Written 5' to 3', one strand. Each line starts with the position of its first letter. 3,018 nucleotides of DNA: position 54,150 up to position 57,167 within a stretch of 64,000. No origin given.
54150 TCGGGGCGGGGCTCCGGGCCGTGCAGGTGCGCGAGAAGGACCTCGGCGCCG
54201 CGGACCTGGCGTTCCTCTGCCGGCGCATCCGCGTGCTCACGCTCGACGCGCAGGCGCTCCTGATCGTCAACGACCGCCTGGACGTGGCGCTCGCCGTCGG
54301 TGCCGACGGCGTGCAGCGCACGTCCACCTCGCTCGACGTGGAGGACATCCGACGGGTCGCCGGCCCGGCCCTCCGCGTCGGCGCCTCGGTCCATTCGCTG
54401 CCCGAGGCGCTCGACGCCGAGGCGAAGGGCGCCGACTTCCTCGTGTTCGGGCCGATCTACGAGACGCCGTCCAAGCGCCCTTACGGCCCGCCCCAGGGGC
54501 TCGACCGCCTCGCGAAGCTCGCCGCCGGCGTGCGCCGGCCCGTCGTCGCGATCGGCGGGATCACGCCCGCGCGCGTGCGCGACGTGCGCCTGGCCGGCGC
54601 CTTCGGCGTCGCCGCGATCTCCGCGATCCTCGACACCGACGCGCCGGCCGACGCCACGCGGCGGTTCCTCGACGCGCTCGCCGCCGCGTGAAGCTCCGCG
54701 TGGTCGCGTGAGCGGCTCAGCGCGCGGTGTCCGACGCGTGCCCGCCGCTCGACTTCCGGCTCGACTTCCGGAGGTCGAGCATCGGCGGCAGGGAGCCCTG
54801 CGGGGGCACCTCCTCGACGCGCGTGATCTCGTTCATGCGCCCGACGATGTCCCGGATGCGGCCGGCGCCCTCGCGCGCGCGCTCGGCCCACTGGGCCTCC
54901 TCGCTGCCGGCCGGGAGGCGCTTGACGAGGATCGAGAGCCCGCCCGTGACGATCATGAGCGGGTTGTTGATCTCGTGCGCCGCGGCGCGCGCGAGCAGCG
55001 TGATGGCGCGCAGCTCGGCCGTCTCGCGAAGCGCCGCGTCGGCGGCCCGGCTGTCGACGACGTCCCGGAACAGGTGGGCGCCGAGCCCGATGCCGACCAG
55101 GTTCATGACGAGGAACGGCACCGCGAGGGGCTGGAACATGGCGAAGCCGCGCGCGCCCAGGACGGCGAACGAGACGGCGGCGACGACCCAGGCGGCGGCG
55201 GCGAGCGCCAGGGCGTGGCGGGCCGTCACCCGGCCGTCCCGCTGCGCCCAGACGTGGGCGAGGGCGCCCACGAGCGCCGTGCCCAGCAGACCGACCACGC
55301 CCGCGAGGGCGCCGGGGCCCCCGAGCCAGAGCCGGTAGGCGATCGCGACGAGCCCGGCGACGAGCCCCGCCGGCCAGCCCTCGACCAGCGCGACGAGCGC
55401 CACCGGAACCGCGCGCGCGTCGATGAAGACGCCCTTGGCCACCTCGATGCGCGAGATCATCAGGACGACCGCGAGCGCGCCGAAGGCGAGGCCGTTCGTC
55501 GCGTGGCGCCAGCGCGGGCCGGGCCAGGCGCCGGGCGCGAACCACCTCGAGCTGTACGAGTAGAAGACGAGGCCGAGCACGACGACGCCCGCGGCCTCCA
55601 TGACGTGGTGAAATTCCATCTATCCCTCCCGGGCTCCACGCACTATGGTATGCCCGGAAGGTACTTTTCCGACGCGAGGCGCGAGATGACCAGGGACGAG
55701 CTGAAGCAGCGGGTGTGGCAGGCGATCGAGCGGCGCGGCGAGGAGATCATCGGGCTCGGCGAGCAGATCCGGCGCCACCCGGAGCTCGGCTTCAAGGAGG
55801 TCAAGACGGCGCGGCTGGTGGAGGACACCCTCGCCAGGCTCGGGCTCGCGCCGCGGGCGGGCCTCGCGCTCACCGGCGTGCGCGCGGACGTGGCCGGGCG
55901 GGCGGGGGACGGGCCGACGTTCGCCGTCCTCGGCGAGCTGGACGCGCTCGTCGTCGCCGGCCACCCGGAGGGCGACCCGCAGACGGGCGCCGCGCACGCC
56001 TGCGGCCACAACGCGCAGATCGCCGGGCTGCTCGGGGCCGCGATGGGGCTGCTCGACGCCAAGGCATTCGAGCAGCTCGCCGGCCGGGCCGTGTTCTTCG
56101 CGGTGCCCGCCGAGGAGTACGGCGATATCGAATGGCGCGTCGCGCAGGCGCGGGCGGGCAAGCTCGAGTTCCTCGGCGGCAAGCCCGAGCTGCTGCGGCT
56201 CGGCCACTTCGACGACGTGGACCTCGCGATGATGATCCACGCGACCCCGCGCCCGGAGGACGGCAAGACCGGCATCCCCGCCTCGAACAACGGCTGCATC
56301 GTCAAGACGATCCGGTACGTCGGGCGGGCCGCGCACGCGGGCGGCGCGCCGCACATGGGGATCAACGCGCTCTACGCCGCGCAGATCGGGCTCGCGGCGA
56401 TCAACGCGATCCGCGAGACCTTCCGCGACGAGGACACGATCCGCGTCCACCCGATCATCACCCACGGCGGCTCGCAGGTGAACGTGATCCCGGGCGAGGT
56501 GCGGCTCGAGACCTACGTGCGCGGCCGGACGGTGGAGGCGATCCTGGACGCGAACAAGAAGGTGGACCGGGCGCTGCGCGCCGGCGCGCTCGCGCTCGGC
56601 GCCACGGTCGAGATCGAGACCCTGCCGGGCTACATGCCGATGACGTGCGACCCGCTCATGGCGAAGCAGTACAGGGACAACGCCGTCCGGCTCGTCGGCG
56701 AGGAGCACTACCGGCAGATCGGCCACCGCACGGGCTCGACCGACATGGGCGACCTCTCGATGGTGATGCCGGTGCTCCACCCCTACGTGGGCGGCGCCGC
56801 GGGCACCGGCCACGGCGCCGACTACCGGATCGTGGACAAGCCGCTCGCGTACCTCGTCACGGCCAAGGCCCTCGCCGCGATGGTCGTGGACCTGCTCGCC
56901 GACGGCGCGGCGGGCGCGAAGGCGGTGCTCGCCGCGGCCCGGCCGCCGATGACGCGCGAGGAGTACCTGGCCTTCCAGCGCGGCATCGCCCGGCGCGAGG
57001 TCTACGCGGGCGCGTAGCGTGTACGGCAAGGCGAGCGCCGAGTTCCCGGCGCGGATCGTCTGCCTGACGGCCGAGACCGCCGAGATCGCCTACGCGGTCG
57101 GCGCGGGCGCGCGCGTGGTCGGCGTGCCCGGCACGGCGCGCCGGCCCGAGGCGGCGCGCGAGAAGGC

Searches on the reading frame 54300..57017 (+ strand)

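Call 70: search_protein_families(library=pfam, proteins=[window:54300-57017:+], max_evalue=0.00001)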
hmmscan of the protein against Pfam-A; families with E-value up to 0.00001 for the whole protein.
window:54300-57017:+ (905 aa): 2 families
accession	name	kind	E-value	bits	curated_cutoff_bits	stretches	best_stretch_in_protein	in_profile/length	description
PF01546.33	Peptidase_M20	-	5.8e-11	43.1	24.6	1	545-855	4-197/206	Peptidase family M20/M25/M40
PF07687.19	M20_dimer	-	2e-08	34.6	21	1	671-760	11-100/107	Peptidase dimerisation domain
